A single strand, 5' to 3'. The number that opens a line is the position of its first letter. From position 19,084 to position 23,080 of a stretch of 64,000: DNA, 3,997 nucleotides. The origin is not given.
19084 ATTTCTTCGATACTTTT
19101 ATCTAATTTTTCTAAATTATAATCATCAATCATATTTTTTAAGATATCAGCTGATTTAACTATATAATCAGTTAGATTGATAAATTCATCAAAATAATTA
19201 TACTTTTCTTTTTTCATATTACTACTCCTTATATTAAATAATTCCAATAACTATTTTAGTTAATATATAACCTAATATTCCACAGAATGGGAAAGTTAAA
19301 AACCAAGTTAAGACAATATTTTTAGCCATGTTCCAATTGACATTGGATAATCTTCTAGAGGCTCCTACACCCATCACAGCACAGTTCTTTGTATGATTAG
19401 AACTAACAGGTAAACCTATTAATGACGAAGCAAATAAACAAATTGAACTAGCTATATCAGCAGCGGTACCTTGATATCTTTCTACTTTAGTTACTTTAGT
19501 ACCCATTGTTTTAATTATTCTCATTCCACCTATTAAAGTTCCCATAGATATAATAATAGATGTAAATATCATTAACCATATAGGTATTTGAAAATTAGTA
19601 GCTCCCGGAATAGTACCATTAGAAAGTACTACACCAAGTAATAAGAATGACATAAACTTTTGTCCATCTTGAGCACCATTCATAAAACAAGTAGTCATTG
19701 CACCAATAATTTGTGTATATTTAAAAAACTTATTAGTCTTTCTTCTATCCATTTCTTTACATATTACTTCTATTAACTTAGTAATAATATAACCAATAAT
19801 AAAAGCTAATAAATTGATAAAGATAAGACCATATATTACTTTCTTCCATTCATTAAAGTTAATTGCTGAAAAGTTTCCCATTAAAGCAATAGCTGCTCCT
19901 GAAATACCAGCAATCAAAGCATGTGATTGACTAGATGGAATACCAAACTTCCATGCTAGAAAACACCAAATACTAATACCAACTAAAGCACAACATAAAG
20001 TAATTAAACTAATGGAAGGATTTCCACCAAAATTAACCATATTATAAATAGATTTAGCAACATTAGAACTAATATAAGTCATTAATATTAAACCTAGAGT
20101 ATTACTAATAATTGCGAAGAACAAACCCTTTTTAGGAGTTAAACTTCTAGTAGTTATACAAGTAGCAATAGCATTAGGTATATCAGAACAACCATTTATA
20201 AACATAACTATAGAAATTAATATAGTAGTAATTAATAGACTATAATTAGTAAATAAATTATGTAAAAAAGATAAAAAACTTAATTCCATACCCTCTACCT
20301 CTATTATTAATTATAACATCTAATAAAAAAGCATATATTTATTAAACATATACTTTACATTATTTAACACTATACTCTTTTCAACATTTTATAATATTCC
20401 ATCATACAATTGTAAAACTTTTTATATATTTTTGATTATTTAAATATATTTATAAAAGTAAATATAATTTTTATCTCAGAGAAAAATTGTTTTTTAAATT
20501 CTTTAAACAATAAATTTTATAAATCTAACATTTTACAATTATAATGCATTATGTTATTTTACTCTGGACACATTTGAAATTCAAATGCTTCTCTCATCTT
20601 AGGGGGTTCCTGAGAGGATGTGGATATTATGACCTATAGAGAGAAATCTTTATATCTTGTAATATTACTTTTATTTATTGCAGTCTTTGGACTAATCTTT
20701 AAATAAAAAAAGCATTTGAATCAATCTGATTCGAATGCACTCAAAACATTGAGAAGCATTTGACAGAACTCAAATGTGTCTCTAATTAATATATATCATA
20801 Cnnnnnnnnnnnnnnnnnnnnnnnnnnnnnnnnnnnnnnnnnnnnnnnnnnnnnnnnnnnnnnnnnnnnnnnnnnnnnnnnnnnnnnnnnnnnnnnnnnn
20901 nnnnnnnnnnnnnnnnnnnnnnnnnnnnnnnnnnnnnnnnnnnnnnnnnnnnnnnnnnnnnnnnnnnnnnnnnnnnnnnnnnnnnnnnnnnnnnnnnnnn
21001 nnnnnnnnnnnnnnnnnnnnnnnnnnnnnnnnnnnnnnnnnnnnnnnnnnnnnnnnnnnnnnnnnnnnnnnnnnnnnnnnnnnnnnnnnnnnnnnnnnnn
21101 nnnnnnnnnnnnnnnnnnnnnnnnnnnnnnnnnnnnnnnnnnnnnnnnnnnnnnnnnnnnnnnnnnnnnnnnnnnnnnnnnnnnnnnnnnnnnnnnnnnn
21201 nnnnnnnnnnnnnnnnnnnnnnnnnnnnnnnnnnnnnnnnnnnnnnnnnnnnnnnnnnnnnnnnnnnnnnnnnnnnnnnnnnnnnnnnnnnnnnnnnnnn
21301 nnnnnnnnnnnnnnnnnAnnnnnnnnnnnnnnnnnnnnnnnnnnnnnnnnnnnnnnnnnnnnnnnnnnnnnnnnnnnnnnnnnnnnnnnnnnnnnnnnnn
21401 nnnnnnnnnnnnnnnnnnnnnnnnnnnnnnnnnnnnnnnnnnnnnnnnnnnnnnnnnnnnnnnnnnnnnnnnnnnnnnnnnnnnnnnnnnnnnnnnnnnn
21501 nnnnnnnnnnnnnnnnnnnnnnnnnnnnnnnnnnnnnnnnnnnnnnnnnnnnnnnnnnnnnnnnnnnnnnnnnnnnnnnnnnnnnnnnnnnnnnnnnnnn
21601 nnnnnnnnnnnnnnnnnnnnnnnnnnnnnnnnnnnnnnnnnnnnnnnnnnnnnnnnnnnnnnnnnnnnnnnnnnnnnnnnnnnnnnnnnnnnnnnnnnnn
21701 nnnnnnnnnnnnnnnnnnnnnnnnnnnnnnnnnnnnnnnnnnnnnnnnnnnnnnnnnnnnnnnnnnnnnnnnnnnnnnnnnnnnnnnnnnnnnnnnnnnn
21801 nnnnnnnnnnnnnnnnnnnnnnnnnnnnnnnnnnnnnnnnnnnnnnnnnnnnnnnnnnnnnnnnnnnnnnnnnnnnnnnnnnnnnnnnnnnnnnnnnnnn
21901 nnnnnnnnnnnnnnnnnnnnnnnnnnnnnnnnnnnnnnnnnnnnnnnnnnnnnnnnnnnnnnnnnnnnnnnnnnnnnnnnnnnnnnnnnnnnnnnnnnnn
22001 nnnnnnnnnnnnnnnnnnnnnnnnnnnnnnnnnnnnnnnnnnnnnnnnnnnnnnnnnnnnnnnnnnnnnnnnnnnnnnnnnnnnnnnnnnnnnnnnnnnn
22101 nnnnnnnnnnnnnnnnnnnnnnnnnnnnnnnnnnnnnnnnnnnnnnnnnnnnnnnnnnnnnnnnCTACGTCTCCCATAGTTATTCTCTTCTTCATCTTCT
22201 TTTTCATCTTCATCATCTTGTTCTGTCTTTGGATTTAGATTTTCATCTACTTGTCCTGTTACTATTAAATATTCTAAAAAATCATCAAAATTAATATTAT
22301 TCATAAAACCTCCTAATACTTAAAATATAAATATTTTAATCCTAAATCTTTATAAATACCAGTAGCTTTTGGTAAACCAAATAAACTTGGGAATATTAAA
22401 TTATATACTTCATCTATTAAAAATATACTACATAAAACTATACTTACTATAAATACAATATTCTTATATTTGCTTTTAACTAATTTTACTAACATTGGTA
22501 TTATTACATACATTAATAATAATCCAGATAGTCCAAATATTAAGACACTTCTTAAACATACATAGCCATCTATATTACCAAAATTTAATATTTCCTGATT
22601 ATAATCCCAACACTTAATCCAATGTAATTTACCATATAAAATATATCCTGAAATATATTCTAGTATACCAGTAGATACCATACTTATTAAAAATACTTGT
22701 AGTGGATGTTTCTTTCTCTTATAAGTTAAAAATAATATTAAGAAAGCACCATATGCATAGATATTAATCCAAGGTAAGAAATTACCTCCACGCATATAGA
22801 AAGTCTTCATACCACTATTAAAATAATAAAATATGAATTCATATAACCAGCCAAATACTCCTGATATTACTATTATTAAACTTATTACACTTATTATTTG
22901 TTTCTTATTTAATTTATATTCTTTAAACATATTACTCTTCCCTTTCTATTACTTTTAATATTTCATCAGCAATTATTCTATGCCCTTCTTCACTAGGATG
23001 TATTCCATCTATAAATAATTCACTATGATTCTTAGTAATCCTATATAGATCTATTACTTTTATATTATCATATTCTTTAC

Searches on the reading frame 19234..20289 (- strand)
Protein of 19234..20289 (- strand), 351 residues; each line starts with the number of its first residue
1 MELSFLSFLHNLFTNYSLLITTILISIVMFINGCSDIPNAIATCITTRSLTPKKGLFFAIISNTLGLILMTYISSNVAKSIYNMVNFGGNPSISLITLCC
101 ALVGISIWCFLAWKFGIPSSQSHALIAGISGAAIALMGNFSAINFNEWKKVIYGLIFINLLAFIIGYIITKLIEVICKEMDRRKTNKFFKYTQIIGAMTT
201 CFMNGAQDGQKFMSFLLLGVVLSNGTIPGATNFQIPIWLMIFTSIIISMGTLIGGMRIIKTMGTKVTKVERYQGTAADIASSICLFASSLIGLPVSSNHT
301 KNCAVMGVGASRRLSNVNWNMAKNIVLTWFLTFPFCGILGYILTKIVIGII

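Call 16: search_protein_families(library=pfam, proteins=[window:19234-20289:-], max_evalue=0.001)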
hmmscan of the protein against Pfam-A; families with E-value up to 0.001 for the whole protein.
window:19234-20289:- (351 aa): 1 family
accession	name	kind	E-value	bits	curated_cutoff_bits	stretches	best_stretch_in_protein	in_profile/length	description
PF01384.25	PHO4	-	1.7e-76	257.9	33.7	1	32-340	1-350/350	Phosphate transporter family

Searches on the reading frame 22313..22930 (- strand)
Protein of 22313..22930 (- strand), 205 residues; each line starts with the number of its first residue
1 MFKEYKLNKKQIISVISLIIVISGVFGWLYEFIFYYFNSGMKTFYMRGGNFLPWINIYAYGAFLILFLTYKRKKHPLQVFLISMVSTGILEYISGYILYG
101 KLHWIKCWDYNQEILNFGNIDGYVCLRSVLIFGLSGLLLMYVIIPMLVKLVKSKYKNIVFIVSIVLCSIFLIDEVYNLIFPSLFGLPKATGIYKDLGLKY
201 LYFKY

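Call 79: search_protein_families(library=pfam, proteins=[window:22313-22930:-], max_evalue=0.05)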
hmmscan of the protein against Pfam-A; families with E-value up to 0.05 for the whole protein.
window:22313-22930:- (205 aa): 1 family
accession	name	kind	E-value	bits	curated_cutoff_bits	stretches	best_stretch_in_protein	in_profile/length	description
PF06541.16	ABC_trans_CmpB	-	6e-25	88.6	25.9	1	19-176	2-149/151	Putative ABC-transporter type IV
